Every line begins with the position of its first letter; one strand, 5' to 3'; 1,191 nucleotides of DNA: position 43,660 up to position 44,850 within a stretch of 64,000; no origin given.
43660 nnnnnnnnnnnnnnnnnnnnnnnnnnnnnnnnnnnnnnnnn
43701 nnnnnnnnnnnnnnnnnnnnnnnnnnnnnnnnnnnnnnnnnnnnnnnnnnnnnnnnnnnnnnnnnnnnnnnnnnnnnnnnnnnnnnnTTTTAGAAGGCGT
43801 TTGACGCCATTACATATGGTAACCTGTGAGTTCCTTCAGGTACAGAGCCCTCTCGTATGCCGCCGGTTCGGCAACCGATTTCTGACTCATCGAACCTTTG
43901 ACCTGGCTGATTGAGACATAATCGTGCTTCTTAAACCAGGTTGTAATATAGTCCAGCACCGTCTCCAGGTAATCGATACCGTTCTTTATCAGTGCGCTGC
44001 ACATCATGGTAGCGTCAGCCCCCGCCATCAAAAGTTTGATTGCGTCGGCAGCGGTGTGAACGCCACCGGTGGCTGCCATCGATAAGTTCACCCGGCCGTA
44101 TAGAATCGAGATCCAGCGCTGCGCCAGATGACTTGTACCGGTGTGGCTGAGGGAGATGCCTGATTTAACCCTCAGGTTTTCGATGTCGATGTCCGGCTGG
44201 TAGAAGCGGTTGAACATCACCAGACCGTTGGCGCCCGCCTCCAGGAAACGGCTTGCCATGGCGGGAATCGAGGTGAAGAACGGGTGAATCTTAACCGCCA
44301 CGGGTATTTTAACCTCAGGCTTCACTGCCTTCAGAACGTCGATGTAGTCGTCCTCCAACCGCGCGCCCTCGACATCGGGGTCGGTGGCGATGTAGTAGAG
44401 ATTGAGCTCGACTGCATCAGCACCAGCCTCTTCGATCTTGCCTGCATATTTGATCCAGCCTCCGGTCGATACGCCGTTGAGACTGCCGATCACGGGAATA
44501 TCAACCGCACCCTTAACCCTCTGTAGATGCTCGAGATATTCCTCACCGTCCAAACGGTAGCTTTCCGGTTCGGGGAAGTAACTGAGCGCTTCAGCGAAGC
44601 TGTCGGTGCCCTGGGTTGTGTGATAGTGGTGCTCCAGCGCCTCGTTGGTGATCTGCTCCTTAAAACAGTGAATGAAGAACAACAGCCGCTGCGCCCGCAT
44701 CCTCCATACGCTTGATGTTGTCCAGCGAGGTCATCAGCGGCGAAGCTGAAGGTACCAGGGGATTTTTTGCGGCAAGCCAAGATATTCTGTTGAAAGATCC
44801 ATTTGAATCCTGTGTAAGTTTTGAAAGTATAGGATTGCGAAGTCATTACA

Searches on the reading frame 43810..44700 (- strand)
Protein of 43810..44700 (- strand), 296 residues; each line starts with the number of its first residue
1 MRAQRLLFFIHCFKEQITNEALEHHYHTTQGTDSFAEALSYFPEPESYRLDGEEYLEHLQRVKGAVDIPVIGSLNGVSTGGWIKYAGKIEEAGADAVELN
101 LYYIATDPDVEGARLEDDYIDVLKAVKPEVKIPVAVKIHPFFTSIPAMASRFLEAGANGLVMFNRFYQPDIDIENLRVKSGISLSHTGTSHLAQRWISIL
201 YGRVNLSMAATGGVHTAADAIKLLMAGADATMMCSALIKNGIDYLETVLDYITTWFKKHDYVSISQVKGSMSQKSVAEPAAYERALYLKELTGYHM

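Call 19: find_encoding_contigs(protein=window:43810-44700:-, flank=10000, max_places=6)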
Protein window:43810-44700:- (296 aa): no gene with exactly this product is on record in the collection.

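Call 23: search_protein_families(library=pfam, proteins=[window:43810-44700:-])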
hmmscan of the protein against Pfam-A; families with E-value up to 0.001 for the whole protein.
window:43810-44700:- (296 aa): 1 family
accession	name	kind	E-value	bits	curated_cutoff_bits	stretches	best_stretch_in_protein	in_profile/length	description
PF01180.27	DHO_dh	-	1.5e-15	57.6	27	1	55-252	82-287/291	Dihydroorotate dehydrogenase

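Call 58: find_homologous_proteins(query=window:43810-44700:-, max_evalue=1e-40)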
Query window:43810-44700:- (296 aa): 7998 proteins with E <= 1e-40 among 8000 candidates; the best 120 are listed.
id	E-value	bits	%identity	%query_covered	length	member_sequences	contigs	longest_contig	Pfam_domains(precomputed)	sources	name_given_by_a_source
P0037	2.3e-142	492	77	96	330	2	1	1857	PF01180.28,PF01207.24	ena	-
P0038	9.8e-140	483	75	96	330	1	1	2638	PF01180.28,PF01207.24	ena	-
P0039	6.5e-138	477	75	96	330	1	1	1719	PF01180.28,PF00977.28,PF01207.24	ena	-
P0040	3.8e-128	445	68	96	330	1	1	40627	PF01180.28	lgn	-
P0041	4.5e-124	432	67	96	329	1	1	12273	PF01180.28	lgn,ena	-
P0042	1.1e-120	420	66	95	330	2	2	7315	PF01180.28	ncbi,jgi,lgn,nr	ncbi:MAG: dihydroorotate dehydrogenase-like protein [Calditrichaeota bacterium]|nr:dihydroorotate de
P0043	1.3e-118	414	98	64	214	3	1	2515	-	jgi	-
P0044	3.9e-118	412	64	95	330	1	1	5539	PF01180.28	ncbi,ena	-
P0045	6.1e-118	411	64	96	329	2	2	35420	PF01180.28,PF01207.24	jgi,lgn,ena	-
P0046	8.5e-118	411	64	96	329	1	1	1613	PF01180.28,PF01207.24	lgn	-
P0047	1.6e-117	410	65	96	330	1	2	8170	PF01180.28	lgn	-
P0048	2.7e-117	409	63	96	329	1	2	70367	PF01180.28,PF01207.24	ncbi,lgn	-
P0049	7.9e-117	408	63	96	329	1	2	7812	PF01180.28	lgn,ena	-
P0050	1.5e-116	407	64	96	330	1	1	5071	PF01180.28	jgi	jgi:dihydroorotate dehydrogenase (fumarate)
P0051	1.8e-116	407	63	95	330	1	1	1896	PF01180.28,PF01207.24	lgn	-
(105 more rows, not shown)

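Call 59: find_encoding_contigs(protein=P0043, flank=10000, max_places=3)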
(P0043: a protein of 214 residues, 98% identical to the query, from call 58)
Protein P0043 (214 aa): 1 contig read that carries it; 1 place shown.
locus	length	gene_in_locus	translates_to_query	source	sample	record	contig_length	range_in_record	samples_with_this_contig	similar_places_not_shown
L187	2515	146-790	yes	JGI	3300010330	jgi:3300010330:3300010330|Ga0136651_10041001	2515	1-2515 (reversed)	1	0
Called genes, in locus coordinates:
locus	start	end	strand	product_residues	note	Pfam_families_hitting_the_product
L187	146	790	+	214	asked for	-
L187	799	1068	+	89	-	PF01180:DHO_dh (weak)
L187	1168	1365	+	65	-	-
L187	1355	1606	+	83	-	PF05016:ParE_toxin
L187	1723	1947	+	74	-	PF24113:DUF7387 (weak)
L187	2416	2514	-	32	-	?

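Call 60: find_encoding_contigs(protein=P0038, flank=10000, max_places=3)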
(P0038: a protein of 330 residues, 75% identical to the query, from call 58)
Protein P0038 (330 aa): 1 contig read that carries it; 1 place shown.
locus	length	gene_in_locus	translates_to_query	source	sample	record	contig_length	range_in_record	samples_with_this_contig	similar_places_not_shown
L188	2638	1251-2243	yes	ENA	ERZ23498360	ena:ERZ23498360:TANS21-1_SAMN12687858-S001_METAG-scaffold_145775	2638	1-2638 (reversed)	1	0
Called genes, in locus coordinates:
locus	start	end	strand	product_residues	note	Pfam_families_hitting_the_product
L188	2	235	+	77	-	?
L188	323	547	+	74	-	PF24113:DUF7387 (weak)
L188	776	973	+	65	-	-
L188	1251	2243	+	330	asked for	PF01207:Dus (faint), PF01180:DHO_dh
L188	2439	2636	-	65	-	?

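Call 61: find_encoding_contigs(protein=P0040, flank=6000, max_places=2)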
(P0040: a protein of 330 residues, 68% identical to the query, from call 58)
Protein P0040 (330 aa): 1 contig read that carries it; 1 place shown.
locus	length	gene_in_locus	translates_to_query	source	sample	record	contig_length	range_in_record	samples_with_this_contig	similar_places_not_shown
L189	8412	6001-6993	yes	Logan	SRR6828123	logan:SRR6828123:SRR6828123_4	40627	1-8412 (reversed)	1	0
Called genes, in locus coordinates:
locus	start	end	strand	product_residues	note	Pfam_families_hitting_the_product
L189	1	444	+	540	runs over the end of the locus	PF23357:DUF7088, PF09822:ABC_transp_aux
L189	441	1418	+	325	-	PF14238:DUF4340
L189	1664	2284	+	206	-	PF21176:RecR_HhH, PF02132:RecR_ZnF, PF01751:Toprim, PF13662:Toprim_4, PF21175:RecR_C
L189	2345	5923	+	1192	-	PF01855:POR_N, PF17147:PFOR_II, PF01558:POR, PF10371:EKR, PF00037:Fer4 (weak), PF12838:Fer4_7, PF13237:Fer4_10, PF13484:Fer4_16, +5 more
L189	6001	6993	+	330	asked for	PF01180:DHO_dh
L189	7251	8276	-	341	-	-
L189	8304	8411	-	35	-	?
